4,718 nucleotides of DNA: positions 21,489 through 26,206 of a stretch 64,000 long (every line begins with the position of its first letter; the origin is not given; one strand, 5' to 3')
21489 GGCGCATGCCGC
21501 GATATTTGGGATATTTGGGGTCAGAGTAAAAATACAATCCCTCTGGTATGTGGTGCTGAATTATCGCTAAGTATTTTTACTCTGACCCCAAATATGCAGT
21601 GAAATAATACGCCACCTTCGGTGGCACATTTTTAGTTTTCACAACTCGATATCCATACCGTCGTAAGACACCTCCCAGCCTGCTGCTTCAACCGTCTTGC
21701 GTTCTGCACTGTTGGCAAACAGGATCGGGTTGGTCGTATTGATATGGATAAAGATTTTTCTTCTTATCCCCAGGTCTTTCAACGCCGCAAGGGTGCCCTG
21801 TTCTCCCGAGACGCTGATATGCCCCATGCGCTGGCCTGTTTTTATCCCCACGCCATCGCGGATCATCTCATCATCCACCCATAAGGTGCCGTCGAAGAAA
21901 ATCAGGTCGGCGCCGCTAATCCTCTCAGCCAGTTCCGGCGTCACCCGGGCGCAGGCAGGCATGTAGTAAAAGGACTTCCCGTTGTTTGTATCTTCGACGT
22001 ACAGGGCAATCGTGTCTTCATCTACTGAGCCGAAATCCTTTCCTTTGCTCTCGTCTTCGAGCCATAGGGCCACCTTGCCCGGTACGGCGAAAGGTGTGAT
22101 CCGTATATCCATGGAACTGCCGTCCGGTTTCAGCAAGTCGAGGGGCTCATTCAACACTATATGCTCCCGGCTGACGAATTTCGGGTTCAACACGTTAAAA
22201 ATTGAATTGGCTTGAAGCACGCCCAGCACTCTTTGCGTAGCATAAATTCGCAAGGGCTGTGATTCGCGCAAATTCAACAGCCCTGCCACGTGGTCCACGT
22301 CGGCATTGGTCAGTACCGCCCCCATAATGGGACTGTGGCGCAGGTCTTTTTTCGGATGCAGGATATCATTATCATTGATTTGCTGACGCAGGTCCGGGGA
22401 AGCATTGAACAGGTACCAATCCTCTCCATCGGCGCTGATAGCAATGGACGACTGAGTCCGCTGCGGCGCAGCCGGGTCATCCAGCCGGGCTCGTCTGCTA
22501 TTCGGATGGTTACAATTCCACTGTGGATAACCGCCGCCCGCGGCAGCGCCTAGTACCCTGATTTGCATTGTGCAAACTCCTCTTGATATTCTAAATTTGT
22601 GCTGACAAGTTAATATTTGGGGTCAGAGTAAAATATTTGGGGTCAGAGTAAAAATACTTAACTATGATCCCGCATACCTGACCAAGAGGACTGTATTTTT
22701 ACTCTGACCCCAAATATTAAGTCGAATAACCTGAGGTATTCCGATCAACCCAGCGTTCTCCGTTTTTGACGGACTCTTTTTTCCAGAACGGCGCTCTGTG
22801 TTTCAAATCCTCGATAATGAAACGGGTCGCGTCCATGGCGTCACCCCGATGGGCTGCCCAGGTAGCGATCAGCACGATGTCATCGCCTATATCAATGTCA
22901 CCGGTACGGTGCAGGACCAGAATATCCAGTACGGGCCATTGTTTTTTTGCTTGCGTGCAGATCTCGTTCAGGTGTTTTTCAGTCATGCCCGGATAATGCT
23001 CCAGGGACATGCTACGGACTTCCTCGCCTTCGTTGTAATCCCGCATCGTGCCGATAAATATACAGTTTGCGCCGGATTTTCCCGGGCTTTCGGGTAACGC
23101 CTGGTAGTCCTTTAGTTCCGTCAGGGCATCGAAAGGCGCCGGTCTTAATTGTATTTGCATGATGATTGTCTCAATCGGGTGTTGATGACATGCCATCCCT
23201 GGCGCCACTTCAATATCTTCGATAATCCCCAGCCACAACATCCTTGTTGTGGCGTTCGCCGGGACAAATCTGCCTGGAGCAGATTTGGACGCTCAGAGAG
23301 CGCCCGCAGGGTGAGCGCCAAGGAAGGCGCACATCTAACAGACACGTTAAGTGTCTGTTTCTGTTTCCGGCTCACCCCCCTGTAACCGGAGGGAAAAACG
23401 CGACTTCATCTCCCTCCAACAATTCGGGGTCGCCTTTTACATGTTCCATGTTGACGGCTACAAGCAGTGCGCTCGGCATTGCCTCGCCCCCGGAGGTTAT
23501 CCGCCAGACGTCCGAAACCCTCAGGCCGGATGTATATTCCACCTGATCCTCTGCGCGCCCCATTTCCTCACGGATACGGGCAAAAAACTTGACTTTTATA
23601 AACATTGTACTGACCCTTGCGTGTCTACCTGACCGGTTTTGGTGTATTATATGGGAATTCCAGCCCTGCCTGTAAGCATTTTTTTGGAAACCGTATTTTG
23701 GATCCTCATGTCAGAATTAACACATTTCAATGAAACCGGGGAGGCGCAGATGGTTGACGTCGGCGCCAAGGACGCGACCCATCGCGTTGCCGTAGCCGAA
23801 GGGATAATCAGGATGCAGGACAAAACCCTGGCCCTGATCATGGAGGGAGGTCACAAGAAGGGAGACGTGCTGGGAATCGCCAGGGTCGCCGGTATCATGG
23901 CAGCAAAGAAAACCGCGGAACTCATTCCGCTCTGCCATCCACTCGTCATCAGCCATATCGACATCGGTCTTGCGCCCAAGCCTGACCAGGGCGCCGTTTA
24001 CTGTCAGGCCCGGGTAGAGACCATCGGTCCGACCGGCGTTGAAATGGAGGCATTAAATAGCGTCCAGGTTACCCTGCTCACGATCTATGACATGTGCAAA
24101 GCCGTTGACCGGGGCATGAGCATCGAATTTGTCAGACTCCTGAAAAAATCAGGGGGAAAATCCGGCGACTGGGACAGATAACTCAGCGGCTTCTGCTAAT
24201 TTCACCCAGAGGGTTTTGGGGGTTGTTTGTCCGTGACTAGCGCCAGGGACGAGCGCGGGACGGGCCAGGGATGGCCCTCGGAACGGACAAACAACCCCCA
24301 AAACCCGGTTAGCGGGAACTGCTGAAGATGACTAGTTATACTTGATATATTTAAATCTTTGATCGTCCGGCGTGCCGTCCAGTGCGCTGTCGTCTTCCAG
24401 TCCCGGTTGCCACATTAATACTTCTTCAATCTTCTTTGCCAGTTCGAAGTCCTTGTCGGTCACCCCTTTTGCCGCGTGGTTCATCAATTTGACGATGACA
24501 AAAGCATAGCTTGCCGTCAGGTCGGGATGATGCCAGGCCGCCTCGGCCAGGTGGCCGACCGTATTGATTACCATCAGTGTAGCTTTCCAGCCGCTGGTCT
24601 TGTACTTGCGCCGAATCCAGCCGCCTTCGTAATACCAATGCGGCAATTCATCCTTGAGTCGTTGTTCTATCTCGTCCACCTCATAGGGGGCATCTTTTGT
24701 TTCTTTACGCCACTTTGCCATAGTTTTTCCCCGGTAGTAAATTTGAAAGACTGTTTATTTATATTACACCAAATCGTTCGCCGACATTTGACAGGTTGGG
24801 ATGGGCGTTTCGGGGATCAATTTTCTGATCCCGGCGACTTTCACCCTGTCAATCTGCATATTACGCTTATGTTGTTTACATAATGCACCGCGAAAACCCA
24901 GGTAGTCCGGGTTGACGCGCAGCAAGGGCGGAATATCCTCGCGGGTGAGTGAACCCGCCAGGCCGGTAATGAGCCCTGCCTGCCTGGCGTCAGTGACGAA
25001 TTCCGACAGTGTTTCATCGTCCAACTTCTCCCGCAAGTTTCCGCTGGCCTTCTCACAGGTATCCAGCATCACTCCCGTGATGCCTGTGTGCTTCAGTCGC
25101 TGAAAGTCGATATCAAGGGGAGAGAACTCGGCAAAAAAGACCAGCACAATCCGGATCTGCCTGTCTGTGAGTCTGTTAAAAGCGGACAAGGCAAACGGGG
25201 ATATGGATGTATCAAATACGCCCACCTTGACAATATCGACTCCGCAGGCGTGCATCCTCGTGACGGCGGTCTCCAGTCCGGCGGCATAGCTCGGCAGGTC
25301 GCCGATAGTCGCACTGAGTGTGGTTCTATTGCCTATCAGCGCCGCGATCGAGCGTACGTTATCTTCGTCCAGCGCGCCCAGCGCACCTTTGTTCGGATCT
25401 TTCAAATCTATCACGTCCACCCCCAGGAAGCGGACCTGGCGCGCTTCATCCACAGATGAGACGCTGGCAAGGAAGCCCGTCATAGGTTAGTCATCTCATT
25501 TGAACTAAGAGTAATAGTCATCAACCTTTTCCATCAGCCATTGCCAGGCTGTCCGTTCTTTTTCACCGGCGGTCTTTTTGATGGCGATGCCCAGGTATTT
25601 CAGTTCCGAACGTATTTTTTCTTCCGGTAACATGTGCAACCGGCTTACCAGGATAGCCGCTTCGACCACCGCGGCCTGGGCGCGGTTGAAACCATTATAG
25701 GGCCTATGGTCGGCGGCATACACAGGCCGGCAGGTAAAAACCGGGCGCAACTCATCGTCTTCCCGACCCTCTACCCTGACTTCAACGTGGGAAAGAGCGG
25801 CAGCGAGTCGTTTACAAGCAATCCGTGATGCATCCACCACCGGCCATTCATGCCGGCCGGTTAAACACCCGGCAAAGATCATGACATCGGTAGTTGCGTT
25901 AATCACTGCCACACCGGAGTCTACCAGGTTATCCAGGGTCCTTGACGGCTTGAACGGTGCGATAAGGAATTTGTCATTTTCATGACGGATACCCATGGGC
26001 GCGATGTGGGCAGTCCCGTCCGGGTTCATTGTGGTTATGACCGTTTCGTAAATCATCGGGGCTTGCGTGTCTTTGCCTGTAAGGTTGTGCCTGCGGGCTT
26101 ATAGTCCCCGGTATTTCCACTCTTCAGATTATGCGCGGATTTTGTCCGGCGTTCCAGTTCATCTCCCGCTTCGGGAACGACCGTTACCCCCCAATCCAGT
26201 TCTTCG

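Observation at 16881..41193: Cofactor supercluster joining Mo/W-pterin, PQQ, methanopterin/methanofuran-type and folate genes with a W-AOR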

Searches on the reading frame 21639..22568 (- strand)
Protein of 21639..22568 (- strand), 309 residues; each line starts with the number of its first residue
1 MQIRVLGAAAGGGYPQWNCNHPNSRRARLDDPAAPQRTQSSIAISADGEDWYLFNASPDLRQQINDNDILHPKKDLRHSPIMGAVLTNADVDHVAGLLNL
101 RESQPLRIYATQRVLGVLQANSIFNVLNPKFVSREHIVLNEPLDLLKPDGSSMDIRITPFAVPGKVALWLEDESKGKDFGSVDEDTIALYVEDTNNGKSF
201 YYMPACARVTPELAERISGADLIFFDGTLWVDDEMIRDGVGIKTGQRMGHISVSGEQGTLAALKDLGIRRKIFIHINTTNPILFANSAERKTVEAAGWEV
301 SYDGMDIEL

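Call 4: search_protein_families(library=pfam, proteins=[window:21639-22568:-])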
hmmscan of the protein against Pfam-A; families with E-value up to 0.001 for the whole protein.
window:21639-22568:- (309 aa): 1 family
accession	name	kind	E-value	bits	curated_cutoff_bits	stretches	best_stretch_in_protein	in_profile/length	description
PF12706.13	Lactamase_B_2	-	1.4e-38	133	27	1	51-276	2-200/200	Beta-lactamase superfamily domain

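Call 14: search_protein_families(library=ncbifam, proteins=[window:21639-22568:-], max_evalue=0.00001)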
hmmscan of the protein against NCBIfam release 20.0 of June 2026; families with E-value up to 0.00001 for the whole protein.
window:21639-22568:- (309 aa): 2 families
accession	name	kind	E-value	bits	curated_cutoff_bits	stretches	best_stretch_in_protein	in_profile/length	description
TIGR02108.2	PQQ_syn_pqqB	equivalog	1e-119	399.4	245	1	2-309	1-298/298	pyrroloquinoline quinone biosynthesis protein PqqB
NF002553.0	PRK02113.1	equivalog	1.3e-07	31.3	386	1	1-125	1-114/252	MBL fold metallo-hydrolase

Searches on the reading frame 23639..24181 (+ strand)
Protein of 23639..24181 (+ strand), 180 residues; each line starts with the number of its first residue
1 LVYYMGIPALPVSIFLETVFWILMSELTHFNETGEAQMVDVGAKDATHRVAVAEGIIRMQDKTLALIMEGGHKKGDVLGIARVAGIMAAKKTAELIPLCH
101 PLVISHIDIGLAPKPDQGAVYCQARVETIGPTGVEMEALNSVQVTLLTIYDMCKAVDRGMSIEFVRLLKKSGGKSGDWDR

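Call 4: search_protein_families(library=pfam, proteins=[window:23639-24181:+])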
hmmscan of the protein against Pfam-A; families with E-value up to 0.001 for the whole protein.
window:23639-24181:+ (180 aa): 1 family
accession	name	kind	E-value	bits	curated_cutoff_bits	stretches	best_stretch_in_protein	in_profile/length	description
PF01967.27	MoaC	-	1e-55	187.9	27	1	38-173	1-136/136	MoaC family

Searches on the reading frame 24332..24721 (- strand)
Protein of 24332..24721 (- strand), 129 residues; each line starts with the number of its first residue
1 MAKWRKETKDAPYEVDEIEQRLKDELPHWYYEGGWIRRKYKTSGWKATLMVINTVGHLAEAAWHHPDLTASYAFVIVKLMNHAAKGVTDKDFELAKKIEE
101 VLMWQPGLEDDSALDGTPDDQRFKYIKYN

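Call 4: search_protein_families(library=pfam, proteins=[window:24332-24721:-])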
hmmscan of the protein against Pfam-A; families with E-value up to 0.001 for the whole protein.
window:24332-24721:- (129 aa): 1 family
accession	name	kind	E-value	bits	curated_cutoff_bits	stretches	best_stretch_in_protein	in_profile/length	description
PF01329.24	Pterin_4a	-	6.5e-25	87.5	26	1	12-101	2-91/91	Pterin 4 alpha carbinolamine dehydratase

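Call 14: search_protein_families(library=ncbifam, proteins=[window:24332-24721:-], max_evalue=0.00001)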
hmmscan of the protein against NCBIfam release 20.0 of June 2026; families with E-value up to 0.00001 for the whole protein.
window:24332-24721:- (129 aa): 5 families
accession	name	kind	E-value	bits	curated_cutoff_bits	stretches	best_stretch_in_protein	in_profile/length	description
NF002017.0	PRK00823.1-2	equivalog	3.7e-23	81.4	80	1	15-101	7-92/94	4a-hydroxytetrahydrobiopterin dehydratase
NF002018.0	PRK00823.1-3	equivalog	4.4e-13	49.1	108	1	20-101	12-95/98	4a-hydroxytetrahydrobiopterin dehydratase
NF002019.0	PRK00823.1-4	equivalog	5.7e-13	49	137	1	7-101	16-111/116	4a-hydroxytetrahydrobiopterin dehydratase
NF002016.0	PRK00823.1-1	equivalog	2e-10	40.8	133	1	10-102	15-111/113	4a-hydroxytetrahydrobiopterin dehydratase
NF002020.0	PRK00823.1-5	equivalog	9.3e-10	38.7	146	1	17-101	19-104/111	4a-hydroxytetrahydrobiopterin dehydratase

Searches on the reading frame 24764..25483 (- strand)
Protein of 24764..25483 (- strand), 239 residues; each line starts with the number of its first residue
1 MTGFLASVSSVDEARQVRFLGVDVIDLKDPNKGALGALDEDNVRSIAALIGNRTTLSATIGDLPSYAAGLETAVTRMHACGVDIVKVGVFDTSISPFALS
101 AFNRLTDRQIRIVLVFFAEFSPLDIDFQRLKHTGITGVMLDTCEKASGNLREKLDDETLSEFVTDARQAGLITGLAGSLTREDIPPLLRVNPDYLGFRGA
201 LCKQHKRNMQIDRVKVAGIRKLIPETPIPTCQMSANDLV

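Call 5: search_protein_families(library=pfam, proteins=[window:24764-25483:-])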
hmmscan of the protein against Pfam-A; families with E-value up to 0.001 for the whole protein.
window:24764-25483:- (239 aa): 1 family
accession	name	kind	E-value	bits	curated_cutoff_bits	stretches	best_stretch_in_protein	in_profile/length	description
PF04476.19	4HFCP_synth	-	1.1e-60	205.7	22.4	1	5-218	2-226/228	4-HFC-P synthase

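Call 14: search_protein_families(library=ncbifam, proteins=[window:24764-25483:-], max_evalue=0.00001)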
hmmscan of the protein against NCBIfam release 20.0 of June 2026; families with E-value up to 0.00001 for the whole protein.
window:24764-25483:- (239 aa): 4 families
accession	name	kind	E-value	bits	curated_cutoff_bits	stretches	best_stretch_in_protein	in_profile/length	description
NF002576.0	PRK02227.1-5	equivalog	2e-69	233.5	297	1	1-227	1-227/236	hypothetical protein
NF002574.0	PRK02227.1-2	subfamily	1.3e-46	158.9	286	1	1-221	1-221/233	hypothetical protein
NF002575.0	PRK02227.1-3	equivalog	1.7e-30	106.5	304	1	5-220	4-229/233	(5-formylfuran-3-yl)methyl phosphate synthase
NF002573.0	PRK02227.1-1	equivalog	1.2e-28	100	341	2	132-223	142-234/236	(5-formylfuran-3-yl)methyl phosphate synthase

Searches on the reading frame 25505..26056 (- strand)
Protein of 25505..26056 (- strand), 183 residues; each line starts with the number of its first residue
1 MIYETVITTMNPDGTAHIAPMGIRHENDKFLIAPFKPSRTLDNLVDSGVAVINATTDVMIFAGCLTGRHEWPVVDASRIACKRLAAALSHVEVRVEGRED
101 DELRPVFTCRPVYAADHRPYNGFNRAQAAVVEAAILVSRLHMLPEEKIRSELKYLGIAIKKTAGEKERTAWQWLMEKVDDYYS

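Call 5: search_protein_families(library=pfam, proteins=[window:25505-26056:-])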
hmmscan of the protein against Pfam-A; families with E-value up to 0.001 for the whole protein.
window:25505-26056:- (183 aa): 2 families
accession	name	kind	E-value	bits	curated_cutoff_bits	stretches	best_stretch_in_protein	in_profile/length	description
PF04289.18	DUF447_N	-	1.9e-25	89.5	24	1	3-114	1-110/114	Protein of unknown function (DUF447) N-terminal domain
PF20766.2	DUF447_C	-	5.6e-20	71.6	24.8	1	124-176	1-53/53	Protein of unknown function (DUF447)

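Call 14: search_protein_families(library=ncbifam, proteins=[window:25505-26056:-], max_evalue=0.00001)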
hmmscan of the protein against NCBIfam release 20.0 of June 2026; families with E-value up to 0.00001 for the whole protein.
window:25505-26056:- (183 aa): 0 families
